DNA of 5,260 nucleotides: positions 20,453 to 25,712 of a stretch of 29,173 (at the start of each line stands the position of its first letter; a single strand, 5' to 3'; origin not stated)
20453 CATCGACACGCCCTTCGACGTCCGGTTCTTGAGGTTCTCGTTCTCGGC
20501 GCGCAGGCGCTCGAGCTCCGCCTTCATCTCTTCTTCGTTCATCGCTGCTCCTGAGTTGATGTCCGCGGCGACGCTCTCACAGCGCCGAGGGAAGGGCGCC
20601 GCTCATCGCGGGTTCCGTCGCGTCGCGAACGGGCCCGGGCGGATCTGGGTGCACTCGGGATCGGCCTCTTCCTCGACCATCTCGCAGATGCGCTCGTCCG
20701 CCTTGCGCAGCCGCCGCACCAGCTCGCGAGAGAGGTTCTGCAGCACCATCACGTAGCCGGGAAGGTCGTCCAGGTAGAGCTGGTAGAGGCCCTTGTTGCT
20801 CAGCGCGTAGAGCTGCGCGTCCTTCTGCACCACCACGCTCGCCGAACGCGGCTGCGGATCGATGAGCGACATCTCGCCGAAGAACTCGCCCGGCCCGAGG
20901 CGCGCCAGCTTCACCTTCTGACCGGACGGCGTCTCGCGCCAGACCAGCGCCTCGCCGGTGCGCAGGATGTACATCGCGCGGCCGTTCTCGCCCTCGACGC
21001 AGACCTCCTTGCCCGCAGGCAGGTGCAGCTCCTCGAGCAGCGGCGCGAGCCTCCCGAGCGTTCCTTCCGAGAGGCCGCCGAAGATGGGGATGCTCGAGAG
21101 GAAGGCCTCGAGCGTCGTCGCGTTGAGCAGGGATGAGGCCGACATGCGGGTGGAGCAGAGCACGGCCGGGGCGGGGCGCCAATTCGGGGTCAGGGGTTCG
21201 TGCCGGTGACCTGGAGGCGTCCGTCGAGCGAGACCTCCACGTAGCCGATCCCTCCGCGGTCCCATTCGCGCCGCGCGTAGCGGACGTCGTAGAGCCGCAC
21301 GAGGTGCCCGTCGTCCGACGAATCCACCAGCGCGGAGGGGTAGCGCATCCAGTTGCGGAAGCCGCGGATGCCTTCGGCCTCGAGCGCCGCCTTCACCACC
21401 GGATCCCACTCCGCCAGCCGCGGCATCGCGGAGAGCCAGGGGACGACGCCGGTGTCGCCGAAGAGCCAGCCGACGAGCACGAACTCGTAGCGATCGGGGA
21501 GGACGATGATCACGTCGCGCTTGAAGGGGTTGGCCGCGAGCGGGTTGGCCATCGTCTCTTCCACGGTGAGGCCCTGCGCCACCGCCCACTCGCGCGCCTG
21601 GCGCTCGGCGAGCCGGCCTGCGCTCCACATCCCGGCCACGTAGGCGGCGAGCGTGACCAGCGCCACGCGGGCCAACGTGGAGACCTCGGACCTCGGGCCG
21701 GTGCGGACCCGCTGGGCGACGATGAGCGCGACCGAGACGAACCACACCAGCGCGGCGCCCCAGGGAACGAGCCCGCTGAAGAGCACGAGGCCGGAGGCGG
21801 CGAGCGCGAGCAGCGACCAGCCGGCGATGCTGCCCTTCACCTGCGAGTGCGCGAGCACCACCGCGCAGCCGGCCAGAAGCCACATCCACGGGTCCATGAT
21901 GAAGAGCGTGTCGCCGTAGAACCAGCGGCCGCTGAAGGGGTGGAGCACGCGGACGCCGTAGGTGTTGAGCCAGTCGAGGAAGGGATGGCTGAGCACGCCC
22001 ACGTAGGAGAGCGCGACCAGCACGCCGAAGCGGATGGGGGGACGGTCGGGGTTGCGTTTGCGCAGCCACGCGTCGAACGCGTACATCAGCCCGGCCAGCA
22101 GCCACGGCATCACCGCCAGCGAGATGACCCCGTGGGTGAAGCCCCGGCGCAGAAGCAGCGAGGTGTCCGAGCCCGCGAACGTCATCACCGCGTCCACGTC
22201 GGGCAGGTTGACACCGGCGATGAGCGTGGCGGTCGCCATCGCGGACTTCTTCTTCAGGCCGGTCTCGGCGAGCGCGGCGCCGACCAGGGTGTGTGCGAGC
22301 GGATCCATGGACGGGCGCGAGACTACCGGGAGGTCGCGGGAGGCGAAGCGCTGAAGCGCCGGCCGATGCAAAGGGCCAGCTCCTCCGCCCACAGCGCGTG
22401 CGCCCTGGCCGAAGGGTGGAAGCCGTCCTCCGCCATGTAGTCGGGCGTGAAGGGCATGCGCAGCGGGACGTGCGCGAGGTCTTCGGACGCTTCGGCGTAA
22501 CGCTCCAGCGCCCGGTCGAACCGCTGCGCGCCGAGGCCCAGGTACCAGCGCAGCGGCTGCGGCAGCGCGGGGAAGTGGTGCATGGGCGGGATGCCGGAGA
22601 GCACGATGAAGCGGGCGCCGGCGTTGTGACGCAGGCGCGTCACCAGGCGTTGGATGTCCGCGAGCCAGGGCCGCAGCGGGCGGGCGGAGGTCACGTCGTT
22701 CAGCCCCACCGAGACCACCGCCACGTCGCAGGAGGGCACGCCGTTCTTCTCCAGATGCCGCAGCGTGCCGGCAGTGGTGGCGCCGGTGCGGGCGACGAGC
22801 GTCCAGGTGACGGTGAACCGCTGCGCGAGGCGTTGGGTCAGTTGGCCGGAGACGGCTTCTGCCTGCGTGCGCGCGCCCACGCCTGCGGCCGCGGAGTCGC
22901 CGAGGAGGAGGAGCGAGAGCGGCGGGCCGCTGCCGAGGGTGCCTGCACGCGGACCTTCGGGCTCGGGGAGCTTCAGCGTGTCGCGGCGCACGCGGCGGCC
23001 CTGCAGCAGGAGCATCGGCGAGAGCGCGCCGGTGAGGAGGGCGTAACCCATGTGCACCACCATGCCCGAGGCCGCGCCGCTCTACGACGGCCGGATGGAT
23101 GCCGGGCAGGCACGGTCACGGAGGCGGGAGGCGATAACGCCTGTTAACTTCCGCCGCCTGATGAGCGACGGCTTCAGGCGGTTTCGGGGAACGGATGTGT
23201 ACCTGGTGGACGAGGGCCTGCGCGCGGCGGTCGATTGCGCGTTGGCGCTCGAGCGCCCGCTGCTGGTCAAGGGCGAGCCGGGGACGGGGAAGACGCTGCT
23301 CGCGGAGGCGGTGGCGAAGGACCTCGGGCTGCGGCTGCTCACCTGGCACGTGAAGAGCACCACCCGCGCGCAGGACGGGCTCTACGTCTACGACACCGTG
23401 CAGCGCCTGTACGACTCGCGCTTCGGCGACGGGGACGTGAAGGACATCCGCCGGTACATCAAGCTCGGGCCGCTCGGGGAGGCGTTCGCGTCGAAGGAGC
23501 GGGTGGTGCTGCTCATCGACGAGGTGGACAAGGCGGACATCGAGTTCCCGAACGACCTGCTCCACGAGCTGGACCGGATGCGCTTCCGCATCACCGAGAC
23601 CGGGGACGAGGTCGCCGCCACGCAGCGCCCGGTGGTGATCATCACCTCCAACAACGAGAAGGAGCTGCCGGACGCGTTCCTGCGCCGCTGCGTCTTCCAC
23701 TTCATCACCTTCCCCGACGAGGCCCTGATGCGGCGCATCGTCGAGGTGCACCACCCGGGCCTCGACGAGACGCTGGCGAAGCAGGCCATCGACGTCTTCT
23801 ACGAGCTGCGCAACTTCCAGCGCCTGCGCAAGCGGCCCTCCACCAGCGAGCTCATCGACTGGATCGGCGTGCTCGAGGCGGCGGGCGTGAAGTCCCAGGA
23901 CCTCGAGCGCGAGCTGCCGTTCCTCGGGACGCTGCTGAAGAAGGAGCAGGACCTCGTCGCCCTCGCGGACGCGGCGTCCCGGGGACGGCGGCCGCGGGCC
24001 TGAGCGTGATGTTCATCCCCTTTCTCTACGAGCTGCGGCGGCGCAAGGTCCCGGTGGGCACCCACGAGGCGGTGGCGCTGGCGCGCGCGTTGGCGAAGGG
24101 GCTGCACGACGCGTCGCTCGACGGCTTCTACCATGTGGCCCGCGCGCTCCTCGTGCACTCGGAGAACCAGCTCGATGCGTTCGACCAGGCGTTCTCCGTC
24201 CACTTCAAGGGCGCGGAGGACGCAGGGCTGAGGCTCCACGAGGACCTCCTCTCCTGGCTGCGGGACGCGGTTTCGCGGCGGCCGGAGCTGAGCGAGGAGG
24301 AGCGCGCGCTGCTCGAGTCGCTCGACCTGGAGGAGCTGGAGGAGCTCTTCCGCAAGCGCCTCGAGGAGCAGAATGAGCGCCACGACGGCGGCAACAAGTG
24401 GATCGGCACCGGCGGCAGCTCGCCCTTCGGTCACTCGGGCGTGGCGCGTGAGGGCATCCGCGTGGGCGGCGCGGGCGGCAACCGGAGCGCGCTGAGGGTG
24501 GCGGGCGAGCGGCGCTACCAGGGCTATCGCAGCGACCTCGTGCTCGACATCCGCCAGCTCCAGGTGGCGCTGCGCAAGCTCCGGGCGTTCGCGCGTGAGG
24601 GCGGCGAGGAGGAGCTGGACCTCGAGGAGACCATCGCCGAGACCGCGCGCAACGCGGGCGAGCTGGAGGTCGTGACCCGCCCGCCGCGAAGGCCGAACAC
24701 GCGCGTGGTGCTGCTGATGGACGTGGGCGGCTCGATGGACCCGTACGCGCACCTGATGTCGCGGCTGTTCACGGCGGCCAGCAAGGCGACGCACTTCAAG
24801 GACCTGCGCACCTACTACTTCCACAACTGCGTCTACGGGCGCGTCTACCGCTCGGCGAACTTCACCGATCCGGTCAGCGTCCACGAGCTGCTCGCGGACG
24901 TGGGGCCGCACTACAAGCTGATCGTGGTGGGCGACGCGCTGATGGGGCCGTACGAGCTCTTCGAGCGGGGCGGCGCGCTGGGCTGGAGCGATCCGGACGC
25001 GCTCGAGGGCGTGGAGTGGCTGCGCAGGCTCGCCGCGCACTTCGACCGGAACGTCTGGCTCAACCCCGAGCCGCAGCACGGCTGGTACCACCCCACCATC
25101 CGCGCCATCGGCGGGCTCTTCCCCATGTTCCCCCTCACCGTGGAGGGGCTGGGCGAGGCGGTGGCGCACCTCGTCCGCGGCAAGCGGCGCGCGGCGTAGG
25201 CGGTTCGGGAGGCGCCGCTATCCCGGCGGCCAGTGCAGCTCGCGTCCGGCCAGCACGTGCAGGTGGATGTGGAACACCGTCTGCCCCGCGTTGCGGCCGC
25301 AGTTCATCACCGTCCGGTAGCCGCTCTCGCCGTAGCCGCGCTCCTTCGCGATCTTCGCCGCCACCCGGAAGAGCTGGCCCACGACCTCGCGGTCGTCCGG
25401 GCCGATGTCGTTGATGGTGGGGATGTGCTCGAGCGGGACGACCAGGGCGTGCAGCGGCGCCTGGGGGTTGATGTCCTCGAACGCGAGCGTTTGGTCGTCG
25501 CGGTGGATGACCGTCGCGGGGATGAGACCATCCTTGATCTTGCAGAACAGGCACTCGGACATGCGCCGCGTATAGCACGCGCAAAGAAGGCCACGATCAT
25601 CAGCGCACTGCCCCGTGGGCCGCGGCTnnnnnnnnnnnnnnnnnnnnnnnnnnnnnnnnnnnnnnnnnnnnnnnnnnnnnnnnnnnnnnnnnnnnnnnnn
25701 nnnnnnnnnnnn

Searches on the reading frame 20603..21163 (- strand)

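Call 34: search_protein_families(library=pfam, proteins=[window:20603-21163:-], max_evalue=0.001)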
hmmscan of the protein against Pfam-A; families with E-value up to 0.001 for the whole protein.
window:20603-21163:- (186 aa): 1 family
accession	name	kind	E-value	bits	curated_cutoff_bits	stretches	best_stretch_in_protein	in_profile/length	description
PF00027.35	cNMP_binding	-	8.3e-23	80.6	27.5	1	46-131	2-87/89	Cyclic nucleotide-binding domain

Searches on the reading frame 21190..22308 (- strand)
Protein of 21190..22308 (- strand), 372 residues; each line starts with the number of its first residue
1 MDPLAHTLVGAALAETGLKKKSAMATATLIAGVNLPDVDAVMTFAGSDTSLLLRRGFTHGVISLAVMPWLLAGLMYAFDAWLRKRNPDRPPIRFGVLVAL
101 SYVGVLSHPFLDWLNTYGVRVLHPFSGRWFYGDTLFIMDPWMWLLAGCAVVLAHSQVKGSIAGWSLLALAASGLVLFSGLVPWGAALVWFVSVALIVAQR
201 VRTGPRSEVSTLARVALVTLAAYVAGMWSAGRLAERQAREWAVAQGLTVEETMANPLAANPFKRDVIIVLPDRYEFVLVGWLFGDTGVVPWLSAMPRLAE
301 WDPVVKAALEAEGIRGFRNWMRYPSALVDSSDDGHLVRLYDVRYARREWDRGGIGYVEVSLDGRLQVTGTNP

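Call 34: search_protein_families(library=pfam, proteins=[window:21190-22308:-], max_evalue=0.001)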
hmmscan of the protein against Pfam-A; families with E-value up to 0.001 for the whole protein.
window:21190-22308:- (372 aa): 1 family
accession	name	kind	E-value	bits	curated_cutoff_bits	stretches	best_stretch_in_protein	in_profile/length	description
PF04307.19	YdjM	-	1.2e-25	90.4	29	1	1-171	1-166/176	YdjM inner membrane protein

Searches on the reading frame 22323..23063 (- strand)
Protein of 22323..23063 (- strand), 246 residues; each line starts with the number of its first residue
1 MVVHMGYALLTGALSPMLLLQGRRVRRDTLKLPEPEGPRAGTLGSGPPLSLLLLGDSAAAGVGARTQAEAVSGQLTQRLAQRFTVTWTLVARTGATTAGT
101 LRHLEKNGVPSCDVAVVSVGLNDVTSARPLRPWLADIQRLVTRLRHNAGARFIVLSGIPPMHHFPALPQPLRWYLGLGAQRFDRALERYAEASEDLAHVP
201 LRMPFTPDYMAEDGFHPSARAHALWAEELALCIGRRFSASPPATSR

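Call 34: search_protein_families(library=pfam, proteins=[window:22323-23063:-], max_evalue=0.001)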
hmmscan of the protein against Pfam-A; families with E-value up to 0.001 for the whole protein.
window:22323-23063:- (246 aa): 2 families
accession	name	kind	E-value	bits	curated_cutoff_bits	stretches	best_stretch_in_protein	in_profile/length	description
PF13472.12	Lipase_GDSL_2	-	6.2e-23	82.6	32.9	1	53-224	1-178/178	GDSL-like Lipase/Acylhydrolase family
PF00657.28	Lipase_GDSL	-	7.9e-13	49.5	23.6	1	52-229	2-208/208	GDSL-like Lipase/Acylhydrolase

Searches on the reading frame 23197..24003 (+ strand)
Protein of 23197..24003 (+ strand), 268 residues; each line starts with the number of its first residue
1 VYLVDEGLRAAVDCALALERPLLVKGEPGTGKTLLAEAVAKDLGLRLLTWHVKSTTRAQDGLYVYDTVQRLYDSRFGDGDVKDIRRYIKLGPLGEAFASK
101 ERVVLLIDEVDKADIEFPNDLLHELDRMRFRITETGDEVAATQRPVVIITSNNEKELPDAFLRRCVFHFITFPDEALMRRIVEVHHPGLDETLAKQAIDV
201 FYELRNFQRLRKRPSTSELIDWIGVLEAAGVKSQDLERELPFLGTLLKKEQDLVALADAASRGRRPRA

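Call 34: search_protein_families(library=pfam, proteins=[window:23197-24003:+], max_evalue=0.001)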
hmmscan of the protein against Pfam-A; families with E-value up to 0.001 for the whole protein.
window:23197-24003:+ (268 aa): 7 families
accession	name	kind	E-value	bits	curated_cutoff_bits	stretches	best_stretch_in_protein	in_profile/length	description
PF00004.35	AAA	-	5.6e-13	49.9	21.2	1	22-168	1-126/131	ATPase family associated with various cellular activities (AAA)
PF07728.20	AAA_5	-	6.4e-11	42.9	22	1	21-164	1-138/139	AAA domain (dynein-related subfamily)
PF07724.20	AAA_2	-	1.7e-07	31.9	27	1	23-158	7-130/166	AAA domain (Cdc48 subfamily)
PF13401.12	AAA_22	-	9.4e-07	29.6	27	1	20-130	6-108/130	AAA domain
PF13191.12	AAA_16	-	1.9e-05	25.7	32.6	1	20-148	25-136/167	AAA ATPase domain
PF00158.32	Sigma54_activat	-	0.00013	22.1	20.2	0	14-41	17-44/168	Sigma-54 interaction domain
PF13245.12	AAA_19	-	0.00025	21.7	25.1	0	17-138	9-126/134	AAA domain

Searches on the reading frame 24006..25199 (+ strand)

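Call 34: search_protein_families(library=pfam, proteins=[window:24006-25199:+], max_evalue=0.001)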
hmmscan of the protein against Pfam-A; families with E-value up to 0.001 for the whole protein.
window:24006-25199:+ (397 aa): 1 family
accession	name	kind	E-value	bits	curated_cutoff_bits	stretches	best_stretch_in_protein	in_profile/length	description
PF05762.20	VWA_CoxE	-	5.8e-12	45.9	26.4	1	182-274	5-98/222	VWA domain containing CoxE-like protein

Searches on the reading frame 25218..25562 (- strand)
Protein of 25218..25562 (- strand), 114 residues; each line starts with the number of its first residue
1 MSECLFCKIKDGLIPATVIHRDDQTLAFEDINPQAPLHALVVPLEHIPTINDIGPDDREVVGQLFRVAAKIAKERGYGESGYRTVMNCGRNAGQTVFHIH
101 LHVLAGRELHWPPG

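Call 35: search_protein_families(library=pfam, proteins=[window:25218-25562:-], max_evalue=0.001)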
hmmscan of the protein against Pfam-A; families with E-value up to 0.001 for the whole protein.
window:25218-25562:- (114 aa): 2 families
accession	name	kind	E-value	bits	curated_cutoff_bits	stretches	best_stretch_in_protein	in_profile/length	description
PF01230.28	HIT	-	1.7e-26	93.2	21.5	1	14-108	4-97/98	HIT domain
PF11969.13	DcpS_C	-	6.1e-26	91.6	24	1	3-105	1-101/114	Scavenger mRNA decapping enzyme C-term binding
